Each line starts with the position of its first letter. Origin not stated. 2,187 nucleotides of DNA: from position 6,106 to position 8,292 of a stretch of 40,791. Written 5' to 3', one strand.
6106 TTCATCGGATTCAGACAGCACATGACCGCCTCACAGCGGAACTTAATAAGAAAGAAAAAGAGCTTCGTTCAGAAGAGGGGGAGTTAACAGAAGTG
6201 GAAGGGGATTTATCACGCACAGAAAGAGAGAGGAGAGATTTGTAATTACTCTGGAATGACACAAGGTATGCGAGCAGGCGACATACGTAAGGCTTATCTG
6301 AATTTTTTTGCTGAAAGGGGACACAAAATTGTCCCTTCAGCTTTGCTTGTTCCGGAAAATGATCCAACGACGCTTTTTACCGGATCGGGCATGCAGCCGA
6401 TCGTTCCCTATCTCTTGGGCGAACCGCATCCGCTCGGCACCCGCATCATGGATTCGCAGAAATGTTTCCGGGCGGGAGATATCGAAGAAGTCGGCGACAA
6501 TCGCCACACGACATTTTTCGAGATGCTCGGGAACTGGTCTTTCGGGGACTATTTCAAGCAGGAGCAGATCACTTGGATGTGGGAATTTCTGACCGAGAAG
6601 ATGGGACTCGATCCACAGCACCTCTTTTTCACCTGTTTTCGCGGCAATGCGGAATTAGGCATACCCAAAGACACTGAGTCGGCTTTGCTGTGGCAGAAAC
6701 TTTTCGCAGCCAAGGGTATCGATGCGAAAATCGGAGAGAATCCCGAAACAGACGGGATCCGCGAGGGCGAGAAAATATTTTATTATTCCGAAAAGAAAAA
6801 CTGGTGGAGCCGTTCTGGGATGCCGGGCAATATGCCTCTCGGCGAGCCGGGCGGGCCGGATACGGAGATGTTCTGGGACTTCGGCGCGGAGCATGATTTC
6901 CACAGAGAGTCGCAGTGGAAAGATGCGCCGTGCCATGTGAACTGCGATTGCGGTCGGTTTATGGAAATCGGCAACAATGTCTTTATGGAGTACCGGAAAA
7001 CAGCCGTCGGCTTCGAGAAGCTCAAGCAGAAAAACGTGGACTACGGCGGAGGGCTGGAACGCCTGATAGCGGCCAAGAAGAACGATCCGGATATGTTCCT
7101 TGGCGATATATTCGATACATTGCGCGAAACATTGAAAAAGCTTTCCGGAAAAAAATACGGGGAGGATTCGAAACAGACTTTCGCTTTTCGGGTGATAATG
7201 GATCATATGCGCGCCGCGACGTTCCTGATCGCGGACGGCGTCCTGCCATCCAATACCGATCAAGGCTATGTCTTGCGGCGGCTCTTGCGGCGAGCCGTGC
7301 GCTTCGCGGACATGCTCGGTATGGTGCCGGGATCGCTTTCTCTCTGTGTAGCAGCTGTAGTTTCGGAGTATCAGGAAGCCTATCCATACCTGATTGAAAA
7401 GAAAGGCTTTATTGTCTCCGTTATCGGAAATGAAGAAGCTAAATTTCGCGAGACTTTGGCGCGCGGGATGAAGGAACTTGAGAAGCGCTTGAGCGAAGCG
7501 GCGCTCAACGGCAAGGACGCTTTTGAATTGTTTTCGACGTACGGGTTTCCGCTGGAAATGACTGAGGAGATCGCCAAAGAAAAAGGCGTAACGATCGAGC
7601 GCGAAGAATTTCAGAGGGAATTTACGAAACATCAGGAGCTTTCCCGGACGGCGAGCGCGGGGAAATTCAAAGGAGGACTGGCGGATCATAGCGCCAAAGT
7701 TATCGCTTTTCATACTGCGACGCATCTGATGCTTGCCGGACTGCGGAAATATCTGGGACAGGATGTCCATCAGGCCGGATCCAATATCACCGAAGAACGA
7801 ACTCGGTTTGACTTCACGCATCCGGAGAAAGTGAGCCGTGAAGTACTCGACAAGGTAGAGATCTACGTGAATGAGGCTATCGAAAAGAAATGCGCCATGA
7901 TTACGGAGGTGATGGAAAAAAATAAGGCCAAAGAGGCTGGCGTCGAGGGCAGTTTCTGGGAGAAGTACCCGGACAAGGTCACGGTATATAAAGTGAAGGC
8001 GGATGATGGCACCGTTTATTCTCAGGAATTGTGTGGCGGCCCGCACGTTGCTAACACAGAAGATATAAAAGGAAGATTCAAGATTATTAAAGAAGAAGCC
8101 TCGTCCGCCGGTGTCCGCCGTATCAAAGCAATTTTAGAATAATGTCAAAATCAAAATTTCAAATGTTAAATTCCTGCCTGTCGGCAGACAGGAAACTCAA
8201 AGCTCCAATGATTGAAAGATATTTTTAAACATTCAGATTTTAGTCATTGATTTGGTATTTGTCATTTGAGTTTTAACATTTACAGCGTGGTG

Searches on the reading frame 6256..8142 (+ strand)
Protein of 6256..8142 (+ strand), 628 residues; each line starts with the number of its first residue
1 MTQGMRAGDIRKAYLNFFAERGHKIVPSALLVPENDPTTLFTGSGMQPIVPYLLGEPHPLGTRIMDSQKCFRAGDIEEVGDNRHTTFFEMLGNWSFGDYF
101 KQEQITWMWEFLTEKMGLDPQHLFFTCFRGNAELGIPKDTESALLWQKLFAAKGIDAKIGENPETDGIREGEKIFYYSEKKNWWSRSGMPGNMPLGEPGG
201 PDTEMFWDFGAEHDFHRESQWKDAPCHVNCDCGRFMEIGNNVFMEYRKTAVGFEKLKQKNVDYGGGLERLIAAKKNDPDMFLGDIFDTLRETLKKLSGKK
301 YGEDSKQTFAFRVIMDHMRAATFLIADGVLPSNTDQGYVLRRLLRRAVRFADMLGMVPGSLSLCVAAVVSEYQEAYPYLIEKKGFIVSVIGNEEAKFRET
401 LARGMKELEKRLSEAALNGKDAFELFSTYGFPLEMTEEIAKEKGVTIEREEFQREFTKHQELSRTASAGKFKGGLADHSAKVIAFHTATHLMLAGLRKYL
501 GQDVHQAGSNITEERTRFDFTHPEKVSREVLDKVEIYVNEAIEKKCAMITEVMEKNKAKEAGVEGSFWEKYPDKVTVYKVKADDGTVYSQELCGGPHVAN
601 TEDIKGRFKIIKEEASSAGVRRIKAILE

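Call 94: search_protein_families(library=pfam, proteins=[window:6256-8142:+], max_evalue=0.00001)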
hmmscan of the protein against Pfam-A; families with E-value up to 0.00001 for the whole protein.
window:6256-8142:+ (628 aa): 2 families
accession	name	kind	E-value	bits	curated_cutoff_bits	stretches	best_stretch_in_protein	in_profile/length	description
PF01411.24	tRNA-synt_2c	-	2.8e-120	402.9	30.3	1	9-476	1-438/552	tRNA synthetases class II (A)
PF07973.19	tRNA_SAD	-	2.3e-13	50.3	24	1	575-623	1-43/44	Threonyl and Alanyl tRNA synthetase second additional domain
